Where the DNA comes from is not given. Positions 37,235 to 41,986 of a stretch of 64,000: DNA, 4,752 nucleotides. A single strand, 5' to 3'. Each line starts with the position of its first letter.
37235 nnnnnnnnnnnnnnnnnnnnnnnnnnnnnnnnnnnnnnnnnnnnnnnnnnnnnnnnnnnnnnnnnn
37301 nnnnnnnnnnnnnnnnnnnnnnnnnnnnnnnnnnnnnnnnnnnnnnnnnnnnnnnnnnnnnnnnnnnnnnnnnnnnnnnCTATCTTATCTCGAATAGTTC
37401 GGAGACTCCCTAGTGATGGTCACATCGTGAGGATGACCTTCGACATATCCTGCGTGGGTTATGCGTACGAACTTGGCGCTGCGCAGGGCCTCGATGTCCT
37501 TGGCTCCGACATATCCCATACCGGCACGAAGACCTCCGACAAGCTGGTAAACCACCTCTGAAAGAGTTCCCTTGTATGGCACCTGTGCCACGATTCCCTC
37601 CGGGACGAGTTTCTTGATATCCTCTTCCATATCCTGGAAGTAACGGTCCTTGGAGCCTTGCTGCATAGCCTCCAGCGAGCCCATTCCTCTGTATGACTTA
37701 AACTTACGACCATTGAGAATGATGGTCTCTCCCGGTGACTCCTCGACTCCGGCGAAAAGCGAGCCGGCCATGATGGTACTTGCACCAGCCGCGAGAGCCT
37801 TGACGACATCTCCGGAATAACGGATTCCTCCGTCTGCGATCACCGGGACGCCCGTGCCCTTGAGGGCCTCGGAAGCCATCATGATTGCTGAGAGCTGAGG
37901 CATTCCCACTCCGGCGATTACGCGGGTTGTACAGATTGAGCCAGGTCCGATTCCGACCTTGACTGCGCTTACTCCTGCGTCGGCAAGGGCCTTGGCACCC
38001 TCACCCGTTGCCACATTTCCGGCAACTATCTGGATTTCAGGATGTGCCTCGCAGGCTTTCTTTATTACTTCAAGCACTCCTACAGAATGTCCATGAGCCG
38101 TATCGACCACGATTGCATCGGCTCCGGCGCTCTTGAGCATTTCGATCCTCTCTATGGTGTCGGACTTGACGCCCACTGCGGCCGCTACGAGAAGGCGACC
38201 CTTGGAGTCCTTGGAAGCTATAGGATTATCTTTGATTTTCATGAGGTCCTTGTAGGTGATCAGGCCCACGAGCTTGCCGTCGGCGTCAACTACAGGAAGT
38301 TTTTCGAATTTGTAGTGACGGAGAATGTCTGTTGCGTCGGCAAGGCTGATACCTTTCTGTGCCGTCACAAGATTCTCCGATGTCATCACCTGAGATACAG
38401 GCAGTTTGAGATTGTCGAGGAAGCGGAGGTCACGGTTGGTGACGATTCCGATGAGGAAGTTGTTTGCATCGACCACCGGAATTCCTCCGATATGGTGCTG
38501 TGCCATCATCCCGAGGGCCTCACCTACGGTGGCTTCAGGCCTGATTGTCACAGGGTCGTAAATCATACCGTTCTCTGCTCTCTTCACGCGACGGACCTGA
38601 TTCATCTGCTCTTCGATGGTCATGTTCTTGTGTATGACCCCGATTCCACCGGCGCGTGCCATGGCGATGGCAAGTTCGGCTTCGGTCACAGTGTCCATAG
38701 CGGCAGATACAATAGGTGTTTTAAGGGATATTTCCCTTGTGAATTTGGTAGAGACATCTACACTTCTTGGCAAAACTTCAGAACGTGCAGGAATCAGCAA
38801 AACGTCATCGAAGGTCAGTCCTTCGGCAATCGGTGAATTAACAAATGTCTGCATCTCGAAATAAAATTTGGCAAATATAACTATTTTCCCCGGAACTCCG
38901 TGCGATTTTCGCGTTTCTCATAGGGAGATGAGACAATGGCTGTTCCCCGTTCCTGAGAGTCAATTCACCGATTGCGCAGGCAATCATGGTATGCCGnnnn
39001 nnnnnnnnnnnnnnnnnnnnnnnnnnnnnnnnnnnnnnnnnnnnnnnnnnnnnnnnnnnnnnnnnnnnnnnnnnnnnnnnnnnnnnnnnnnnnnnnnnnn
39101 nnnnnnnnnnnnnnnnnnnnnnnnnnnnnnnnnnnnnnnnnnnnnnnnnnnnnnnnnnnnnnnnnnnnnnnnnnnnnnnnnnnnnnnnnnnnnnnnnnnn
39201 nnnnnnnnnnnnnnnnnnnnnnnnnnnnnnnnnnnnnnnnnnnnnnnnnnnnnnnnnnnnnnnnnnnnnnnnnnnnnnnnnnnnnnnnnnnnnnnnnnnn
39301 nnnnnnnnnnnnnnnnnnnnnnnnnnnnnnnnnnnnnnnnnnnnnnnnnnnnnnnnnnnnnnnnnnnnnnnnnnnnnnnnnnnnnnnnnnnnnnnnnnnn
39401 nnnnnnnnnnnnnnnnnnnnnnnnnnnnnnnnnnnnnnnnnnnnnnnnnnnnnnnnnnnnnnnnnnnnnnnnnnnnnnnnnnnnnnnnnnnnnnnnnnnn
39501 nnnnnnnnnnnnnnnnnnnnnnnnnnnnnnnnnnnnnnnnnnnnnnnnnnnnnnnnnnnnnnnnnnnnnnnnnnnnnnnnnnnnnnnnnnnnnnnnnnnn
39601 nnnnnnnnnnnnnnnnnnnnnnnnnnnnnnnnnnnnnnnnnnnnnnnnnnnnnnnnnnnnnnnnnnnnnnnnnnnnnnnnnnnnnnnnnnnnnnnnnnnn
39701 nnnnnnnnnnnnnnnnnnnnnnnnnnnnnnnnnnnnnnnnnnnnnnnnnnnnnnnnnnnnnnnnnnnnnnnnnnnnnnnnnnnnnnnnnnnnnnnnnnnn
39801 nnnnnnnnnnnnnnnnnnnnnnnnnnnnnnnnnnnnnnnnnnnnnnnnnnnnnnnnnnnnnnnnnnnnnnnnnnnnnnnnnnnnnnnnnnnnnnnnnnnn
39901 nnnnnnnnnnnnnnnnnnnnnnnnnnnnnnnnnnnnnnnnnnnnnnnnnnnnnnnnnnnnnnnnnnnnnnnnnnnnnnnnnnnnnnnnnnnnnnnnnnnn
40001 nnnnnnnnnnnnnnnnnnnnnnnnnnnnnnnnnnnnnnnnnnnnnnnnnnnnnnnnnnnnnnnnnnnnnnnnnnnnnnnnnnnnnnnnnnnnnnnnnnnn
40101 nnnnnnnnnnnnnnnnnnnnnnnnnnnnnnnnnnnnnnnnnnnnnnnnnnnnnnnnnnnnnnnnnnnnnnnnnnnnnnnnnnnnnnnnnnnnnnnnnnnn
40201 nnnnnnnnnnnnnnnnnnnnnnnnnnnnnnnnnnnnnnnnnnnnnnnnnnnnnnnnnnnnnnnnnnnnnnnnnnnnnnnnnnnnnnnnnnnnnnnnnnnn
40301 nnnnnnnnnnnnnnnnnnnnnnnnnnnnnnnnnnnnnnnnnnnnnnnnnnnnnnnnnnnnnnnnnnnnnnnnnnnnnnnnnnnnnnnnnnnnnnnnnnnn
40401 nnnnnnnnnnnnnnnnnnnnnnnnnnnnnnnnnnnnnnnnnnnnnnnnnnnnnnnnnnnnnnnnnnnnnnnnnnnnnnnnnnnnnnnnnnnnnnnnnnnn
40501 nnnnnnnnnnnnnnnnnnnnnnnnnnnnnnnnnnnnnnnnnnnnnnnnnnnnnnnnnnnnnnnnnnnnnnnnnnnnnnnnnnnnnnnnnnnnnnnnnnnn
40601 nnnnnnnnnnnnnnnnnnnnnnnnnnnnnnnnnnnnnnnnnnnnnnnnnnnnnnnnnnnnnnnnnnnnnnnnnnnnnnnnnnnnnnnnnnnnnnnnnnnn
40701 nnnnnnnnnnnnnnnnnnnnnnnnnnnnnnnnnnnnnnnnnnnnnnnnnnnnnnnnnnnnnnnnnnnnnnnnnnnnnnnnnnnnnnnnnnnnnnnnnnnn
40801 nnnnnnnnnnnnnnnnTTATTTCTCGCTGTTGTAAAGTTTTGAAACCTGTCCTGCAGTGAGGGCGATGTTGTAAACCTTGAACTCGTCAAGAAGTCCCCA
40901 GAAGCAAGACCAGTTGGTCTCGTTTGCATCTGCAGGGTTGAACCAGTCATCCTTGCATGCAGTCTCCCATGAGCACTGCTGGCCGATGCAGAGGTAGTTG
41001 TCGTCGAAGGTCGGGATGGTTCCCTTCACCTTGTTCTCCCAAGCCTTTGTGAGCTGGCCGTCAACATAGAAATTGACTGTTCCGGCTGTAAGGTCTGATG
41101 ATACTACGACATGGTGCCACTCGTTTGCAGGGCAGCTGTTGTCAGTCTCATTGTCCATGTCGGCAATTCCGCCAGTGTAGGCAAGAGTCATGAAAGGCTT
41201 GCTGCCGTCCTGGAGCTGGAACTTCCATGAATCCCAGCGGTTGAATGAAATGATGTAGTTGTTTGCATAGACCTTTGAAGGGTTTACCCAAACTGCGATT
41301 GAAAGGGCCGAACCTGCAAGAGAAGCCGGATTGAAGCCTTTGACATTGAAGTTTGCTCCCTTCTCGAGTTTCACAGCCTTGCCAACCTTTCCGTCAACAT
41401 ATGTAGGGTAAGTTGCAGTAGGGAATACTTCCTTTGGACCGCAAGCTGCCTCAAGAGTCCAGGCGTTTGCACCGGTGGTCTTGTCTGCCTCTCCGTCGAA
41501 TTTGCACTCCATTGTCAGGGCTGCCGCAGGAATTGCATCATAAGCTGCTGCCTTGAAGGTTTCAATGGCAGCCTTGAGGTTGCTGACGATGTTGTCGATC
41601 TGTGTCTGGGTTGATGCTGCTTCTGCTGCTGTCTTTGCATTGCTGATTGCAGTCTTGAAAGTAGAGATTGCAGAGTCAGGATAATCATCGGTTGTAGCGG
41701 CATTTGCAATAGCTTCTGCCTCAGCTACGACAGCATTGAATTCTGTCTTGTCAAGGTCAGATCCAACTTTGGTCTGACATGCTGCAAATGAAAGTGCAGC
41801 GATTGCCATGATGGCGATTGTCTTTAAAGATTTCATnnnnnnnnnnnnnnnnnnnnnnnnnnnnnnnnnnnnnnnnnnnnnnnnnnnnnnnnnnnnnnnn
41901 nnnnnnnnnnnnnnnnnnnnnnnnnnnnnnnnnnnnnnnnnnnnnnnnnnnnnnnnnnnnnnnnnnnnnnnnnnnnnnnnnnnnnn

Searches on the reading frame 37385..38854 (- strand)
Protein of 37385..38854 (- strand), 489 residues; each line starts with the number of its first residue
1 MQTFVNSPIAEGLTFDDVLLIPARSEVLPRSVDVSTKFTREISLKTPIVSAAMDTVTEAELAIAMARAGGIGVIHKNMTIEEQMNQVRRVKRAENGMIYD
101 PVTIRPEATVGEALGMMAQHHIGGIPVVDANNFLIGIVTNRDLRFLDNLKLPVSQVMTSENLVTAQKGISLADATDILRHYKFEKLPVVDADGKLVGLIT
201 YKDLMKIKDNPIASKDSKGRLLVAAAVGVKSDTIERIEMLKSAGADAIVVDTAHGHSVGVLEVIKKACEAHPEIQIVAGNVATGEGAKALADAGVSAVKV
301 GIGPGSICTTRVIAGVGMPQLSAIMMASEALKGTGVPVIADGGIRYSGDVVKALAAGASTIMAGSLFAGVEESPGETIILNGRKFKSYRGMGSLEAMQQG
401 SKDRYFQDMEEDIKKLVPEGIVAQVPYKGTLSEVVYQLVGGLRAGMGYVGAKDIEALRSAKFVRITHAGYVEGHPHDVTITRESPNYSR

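Call 10: search_protein_families(library=pfam, proteins=[window:37385-38854:-], max_evalue=0.001)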
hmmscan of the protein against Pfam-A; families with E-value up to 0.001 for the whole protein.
window:37385-38854:- (489 aa): 5 families
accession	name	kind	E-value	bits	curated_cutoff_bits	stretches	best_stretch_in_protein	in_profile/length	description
PF00478.31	IMPDH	-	8.3e-159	528.6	25.6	1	12-476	1-345/345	IMP dehydrogenase / GMP reductase domain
PF00571.33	CBS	-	1.6e-27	96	24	2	97-144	5-52/57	CBS domain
PF03060.21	NMO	-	5.7e-11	42.8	28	2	328-377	189-235/331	Nitronate monooxygenase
PF01070.24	FMN_dh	-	1.5e-05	24.7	24.9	1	274-367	219-305/350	FMN-dependent dehydrogenase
PF00977.27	His_biosynth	-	0.00065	19.6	23.6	0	227-367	80-222/228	Histidine biosynthesis protein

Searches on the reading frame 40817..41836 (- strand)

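Call 10: search_protein_families(library=pfam, proteins=[window:40817-41836:-], max_evalue=0.001)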
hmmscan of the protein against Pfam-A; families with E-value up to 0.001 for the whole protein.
window:40817-41836:- (339 aa): 1 family
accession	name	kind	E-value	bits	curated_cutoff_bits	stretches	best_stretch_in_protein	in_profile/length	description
PF13385.13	Laminin_G_3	-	1.7e-20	74.2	27.6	1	169-332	10-151/151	Concanavalin A-like lectin/glucanases superfamily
